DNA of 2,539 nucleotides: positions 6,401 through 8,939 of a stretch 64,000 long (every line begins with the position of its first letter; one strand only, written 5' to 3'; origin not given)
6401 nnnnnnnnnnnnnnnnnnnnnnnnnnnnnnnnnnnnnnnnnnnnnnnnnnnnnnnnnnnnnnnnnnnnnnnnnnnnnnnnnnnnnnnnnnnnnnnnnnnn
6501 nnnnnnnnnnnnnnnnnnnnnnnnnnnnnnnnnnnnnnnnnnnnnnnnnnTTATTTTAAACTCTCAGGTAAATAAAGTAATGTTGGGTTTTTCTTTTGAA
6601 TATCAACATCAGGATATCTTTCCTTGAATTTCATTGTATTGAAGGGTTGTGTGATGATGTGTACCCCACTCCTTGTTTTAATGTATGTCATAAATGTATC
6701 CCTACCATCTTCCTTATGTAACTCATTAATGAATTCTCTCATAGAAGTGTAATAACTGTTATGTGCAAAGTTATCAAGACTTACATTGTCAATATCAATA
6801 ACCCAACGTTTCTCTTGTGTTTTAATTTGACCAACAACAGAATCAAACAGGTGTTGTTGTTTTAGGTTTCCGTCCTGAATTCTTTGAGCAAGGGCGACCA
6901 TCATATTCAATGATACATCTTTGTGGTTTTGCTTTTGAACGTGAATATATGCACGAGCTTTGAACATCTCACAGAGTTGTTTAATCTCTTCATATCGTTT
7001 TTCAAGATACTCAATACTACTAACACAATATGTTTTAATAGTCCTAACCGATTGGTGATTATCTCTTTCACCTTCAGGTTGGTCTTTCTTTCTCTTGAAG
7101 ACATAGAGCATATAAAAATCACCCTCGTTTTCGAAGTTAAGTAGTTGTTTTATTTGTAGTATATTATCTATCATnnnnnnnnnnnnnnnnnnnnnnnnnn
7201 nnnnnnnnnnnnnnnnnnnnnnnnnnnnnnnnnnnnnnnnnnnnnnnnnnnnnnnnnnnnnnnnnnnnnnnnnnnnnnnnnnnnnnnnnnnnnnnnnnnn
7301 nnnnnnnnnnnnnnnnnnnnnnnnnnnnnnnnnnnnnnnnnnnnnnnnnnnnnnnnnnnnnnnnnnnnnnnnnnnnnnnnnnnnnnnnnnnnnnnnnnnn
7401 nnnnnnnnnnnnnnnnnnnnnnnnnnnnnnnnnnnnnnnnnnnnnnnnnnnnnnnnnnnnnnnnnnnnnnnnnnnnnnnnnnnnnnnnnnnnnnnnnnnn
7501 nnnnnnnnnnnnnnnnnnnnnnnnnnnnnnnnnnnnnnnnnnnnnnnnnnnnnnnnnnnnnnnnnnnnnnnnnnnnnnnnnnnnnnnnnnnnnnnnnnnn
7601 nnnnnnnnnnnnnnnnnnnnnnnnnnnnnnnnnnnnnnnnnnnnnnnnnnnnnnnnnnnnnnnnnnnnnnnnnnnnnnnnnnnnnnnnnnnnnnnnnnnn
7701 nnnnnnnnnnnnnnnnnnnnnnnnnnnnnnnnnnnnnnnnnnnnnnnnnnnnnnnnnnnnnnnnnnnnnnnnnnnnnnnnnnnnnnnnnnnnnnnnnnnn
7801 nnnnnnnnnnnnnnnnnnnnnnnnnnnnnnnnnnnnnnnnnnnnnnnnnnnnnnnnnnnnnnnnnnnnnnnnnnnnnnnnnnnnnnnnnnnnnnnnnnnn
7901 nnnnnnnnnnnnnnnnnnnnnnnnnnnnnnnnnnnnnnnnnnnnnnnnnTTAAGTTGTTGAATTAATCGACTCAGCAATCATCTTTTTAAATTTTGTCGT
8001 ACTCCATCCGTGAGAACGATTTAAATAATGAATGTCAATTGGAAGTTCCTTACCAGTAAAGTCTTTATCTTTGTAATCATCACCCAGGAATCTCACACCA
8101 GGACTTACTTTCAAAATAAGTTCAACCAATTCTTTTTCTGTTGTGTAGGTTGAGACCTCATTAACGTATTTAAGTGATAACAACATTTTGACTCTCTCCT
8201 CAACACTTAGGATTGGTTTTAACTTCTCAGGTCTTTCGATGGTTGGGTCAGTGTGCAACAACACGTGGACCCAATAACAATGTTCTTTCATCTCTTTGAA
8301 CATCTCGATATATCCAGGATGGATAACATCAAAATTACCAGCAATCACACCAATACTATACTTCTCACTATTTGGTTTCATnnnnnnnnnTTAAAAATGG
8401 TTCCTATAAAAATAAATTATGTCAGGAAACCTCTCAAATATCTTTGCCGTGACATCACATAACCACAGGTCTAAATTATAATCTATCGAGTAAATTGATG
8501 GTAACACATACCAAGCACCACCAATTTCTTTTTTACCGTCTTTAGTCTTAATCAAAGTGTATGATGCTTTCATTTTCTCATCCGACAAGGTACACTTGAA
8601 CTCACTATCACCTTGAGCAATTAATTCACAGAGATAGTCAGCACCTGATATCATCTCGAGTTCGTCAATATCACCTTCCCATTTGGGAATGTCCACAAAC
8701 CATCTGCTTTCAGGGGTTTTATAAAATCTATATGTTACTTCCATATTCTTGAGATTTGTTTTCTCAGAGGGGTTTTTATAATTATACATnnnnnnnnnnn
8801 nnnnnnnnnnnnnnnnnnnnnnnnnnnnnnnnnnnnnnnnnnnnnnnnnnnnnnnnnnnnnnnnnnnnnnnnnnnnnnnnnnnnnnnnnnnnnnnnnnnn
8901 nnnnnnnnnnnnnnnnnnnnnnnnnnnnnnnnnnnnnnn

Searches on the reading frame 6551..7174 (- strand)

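Call 28: search_protein_families(library=phrogs, proteins=[window:6551-7174:-], max_evalue=0.0001)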
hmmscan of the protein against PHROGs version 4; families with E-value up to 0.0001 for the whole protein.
window:6551-7174:- (207 aa): 1 family
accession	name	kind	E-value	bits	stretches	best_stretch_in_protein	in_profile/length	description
phrog_14949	-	unknown function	3.5e-31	109.6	1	1-203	4-237/240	-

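Call 74: search_protein_families(library=pfam, proteins=[window:6551-7174:-], max_evalue=0.001)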
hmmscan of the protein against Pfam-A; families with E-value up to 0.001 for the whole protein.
window:6551-7174:- (207 aa): 0 families

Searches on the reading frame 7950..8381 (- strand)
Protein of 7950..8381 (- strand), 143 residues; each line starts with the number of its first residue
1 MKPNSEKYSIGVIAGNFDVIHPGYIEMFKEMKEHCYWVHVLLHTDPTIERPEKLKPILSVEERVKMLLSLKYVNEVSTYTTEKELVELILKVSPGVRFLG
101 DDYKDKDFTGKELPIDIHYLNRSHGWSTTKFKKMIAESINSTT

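Call 74: search_protein_families(library=pfam, proteins=[window:7950-8381:-], max_evalue=0.001)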
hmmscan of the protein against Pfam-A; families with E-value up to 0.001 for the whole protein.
window:7950-8381:- (143 aa): 1 family
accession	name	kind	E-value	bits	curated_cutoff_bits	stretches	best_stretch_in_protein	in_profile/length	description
PF01467.32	CTP_transf_like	-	4.1e-11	43.7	21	1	13-103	2-90/133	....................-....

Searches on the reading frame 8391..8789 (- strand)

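Call 74: search_protein_families(library=pfam, proteins=[window:8391-8789:-], max_evalue=0.001)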
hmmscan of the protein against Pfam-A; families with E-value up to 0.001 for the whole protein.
window:8391-8789:- (132 aa): 1 family
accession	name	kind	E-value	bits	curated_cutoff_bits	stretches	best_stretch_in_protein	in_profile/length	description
PF20475.3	DUF6717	-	3.9e-29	101.8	27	1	18-128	3-113/115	Family of unknown function (DUF6717)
